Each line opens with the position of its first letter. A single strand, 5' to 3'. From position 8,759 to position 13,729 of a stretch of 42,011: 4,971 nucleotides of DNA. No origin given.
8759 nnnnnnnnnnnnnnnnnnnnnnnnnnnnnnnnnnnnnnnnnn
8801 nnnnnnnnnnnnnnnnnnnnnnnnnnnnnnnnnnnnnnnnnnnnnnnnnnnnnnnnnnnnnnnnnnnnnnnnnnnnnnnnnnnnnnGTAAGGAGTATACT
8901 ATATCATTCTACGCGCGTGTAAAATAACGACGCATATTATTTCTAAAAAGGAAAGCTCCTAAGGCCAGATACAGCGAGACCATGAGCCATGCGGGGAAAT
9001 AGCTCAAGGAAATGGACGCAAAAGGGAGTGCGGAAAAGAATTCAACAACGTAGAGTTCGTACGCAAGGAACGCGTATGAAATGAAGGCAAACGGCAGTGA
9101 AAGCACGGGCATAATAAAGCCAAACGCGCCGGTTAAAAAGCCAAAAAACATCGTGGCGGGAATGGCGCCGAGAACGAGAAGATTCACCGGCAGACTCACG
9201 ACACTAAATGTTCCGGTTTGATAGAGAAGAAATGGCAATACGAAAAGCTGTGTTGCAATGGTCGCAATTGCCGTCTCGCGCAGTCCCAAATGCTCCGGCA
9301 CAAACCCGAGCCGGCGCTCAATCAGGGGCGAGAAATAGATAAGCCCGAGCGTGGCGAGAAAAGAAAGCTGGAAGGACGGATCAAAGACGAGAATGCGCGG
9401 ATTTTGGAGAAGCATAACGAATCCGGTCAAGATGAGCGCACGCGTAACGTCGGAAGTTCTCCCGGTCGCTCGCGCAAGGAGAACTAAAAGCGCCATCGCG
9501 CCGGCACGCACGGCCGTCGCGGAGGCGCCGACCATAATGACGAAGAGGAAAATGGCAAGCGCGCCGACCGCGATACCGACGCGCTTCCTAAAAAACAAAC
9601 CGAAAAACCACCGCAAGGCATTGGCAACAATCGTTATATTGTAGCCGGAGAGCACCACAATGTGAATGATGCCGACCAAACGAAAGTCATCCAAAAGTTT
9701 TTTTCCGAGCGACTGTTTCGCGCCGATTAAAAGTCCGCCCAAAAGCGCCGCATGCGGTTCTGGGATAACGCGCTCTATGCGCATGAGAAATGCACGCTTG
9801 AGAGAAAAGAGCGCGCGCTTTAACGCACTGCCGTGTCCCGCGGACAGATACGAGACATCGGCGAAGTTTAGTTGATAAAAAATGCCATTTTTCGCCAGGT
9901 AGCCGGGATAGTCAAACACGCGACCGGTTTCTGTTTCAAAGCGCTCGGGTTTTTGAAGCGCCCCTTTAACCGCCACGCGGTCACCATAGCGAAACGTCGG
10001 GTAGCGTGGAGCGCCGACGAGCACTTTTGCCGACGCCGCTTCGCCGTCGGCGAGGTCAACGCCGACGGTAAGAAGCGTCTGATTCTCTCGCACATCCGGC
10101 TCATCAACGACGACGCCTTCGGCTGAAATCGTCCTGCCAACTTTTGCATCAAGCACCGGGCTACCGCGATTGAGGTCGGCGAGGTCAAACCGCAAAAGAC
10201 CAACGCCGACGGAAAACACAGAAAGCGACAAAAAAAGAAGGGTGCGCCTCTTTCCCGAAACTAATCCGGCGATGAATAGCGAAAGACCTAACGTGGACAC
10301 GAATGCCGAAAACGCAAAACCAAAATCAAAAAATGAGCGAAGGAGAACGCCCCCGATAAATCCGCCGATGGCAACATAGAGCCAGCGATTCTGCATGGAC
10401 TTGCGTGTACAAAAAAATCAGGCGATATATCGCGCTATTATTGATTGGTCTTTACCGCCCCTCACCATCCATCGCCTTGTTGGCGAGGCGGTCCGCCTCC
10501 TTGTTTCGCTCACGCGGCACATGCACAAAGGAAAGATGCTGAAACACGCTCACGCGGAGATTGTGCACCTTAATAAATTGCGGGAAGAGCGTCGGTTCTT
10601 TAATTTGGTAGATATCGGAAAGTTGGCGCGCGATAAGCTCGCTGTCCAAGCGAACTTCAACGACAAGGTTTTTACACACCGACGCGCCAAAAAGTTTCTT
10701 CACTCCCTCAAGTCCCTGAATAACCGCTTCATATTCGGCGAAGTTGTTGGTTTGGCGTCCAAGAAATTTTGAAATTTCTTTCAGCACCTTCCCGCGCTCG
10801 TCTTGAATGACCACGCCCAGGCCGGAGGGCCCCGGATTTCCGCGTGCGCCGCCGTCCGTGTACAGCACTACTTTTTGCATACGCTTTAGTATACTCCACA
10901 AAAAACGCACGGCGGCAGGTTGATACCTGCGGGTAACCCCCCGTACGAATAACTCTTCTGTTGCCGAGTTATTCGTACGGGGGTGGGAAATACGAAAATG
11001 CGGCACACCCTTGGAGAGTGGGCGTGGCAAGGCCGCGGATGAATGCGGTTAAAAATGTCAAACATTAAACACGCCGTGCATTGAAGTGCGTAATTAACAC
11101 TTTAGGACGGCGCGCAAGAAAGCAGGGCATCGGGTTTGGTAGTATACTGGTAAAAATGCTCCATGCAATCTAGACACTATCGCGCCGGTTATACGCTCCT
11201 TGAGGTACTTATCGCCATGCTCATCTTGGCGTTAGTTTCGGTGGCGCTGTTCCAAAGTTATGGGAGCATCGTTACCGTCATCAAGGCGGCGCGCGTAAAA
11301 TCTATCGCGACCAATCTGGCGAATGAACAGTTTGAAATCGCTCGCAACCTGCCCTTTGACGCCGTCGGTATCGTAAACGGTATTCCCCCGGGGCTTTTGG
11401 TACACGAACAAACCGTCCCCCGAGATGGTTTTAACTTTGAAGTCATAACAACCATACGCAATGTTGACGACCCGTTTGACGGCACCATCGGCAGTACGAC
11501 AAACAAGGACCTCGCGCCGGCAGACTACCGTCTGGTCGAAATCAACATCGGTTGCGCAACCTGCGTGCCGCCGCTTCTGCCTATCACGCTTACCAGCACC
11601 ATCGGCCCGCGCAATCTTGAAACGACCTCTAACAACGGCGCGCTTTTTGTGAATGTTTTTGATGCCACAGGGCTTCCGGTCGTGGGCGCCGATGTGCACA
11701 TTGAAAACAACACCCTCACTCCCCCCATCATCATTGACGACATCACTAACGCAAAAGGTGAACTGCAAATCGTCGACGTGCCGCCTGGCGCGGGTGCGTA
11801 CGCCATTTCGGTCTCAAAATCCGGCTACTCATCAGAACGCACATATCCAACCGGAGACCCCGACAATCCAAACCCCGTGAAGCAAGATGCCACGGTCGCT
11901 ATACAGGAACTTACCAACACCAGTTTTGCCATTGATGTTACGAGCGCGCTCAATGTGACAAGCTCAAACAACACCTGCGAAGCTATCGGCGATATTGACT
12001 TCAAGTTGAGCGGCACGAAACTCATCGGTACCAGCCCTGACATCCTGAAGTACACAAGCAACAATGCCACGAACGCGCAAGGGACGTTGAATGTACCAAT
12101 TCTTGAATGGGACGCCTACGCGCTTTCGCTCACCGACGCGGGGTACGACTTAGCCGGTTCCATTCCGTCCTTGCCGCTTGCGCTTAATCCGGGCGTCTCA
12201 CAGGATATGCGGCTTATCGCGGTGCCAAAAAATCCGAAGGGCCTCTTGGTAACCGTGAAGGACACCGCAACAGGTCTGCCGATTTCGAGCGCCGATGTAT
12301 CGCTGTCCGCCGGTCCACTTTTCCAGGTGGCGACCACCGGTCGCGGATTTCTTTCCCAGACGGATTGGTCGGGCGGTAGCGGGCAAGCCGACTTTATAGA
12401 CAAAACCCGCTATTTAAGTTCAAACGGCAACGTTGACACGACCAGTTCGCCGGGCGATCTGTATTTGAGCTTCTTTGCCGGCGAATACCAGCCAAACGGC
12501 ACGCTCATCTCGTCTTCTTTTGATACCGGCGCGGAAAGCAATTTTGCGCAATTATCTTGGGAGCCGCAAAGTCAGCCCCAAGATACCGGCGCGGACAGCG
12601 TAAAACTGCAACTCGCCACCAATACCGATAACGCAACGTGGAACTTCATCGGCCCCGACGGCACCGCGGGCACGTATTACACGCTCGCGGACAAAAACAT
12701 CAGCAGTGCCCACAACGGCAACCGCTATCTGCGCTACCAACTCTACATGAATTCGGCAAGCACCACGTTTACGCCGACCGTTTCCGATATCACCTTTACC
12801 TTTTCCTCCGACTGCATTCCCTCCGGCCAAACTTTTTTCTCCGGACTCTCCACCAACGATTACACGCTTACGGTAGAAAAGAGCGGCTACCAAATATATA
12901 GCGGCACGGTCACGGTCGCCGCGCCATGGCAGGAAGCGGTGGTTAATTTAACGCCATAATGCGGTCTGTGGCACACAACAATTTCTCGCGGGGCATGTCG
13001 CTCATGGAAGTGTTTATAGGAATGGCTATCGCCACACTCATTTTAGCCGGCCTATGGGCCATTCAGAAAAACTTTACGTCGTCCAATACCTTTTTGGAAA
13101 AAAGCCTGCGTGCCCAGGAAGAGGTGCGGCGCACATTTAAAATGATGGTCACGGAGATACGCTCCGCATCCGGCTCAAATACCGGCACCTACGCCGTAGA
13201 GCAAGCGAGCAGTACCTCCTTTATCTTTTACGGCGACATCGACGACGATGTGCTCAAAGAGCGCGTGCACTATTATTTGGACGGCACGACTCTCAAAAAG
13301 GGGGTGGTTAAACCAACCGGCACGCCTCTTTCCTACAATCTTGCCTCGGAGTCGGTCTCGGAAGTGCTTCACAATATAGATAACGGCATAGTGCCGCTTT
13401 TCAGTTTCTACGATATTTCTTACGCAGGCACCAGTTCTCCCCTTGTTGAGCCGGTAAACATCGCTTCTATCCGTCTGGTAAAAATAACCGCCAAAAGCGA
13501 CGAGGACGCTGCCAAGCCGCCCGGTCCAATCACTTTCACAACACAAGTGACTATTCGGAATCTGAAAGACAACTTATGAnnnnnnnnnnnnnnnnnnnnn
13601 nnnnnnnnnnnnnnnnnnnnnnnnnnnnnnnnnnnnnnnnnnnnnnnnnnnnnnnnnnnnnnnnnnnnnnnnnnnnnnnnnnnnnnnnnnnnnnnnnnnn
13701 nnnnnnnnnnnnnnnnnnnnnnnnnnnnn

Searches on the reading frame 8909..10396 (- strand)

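Call 39: search_protein_families(library=pfam, proteins=[window:8909-10396:-], max_evalue=0.001)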
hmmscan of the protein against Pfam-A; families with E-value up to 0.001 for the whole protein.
window:8909-10396:- (495 aa): 2 families
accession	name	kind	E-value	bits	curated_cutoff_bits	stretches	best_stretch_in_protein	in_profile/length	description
PF03772.21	Competence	-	4e-45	154.7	23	1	222-485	1-266/270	Competence protein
PF13567.11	DUF4131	-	2.7e-19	69.9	31.6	1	31-181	7-162/165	Domain of unknown function (DUF4131)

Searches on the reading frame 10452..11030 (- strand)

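Call 39: search_protein_families(library=pfam, proteins=[window:10452-11030:-], max_evalue=0.001)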
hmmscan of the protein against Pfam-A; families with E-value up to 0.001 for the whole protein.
window:10452-11030:- (192 aa): 2 families
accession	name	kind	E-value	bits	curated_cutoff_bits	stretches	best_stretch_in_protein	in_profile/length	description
PF13456.12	RVT_3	-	1.8e-17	63.9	21.6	1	58-186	2-123/123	Reverse transcriptase-like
PF00075.30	RNase_H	-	4.3e-11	43.6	25.8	1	52-186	2-139/141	RNase H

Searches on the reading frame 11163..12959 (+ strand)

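Call 39: search_protein_families(library=pfam, proteins=[window:11163-12959:+], max_evalue=0.001)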
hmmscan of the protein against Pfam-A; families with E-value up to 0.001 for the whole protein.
window:11163-12959:+ (598 aa): 3 families
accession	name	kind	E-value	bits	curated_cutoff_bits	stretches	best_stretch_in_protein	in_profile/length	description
PF13620.12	CarboxypepD_reg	-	2.8e-13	50.5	32.3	1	164-230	5-68/82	Carboxypeptidase regulatory-like domain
PF07963.17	N_methyl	-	4.9e-07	29.5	21.2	1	5-30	2-27/27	Prokaryotic N-terminal methylation motif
PF13715.12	CarbopepD_reg_2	-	0.0001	22.7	32.2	0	165-236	5-69/88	CarboxypepD_reg-like domain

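Call 65: search_protein_families(library=ncbifam, proteins=[window:11163-12959:+], max_evalue=0.01)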
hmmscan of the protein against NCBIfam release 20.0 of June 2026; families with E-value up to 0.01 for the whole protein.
window:11163-12959:+ (598 aa): 5 families
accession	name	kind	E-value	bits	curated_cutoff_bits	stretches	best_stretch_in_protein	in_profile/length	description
NF041013.1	T4P_ComGE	equivalog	1.8e-05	24.7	49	1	9-58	5-54/83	competence type IV pilus minor pilin ComGE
TIGR01707.1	gspI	equivalog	0.0001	22.7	44.35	1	9-57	1-49/101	type II secretion system minor pseudopilin GspI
TIGR02532.1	IV_pilin_GFxxxE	domain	0.00011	21.9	16.3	1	7-29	1-23/24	prepilin-type N-terminal cleavage/methylation domain-containing protein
TIGR02523.1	type_IV_pilV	equivalog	0.00045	20.7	52.2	1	8-61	2-55/139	type IV pilus modification protein PilV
TIGR01711.1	gspJ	equivalog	0.0013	18.6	64.85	1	8-47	1-40/192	type II secretion system minor pseudopilin GspJ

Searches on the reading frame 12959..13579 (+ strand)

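Call 39: search_protein_families(library=pfam, proteins=[window:12959-13579:+], max_evalue=0.001)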
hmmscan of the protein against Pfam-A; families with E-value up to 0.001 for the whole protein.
window:12959-13579:+ (206 aa): 0 families

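Call 65: search_protein_families(library=ncbifam, proteins=[window:12959-13579:+], max_evalue=0.01)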
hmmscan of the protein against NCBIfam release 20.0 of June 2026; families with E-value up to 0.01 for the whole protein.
window:12959-13579:+ (206 aa): 2 families
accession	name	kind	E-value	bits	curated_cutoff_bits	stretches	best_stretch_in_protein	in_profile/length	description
NF007848.0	PRK10557.1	equivalog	0.00013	21.4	120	1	8-70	8-70/192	prepilin peptidase-dependent protein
NF009289.0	PRK12649.1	equivalog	0.003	16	1117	1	17-104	378-461/789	putative monovalent cation/H+ antiporter subunit A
